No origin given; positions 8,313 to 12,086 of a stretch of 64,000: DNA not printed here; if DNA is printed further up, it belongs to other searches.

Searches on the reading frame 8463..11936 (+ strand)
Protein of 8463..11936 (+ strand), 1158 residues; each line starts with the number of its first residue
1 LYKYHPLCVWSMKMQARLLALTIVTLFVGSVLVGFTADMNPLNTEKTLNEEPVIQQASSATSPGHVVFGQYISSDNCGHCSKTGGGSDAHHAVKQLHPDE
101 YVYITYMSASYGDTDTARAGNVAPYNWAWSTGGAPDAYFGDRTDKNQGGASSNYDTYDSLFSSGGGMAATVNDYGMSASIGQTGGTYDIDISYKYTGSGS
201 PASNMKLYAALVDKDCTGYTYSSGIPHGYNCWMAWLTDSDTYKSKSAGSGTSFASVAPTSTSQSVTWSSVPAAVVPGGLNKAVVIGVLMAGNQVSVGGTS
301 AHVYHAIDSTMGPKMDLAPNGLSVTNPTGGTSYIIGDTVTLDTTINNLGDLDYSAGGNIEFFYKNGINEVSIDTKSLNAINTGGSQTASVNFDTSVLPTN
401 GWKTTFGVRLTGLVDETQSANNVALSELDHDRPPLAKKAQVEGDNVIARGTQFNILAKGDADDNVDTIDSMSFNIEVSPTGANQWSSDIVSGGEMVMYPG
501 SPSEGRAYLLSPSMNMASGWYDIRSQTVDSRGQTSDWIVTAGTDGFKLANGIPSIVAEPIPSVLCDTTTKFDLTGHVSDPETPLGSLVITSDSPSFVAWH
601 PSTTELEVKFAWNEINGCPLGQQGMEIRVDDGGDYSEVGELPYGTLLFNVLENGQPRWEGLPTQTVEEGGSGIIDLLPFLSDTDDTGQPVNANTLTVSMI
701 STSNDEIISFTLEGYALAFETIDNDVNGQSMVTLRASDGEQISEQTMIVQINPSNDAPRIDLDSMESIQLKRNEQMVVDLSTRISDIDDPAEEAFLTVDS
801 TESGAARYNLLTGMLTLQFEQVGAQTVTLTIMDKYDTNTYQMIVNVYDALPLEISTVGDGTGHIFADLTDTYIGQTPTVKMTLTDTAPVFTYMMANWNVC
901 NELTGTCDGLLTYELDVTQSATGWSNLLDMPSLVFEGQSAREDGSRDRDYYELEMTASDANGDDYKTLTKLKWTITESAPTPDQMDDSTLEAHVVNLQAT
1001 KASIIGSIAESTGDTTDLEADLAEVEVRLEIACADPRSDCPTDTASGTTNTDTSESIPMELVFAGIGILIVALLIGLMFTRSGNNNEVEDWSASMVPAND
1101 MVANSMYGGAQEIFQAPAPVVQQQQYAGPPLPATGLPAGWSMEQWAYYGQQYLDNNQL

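Call 27: search_protein_families(library=pfam, proteins=[window:8463-11936:+], max_evalue=0.01)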
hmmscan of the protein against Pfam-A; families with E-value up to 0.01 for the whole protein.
window:8463-11936:+ (1158 aa): 1 family
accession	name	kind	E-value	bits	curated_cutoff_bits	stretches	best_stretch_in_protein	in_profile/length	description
PF07705.17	CARDB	-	0.0013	19.4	22.7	1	322-424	4-99/101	CARDB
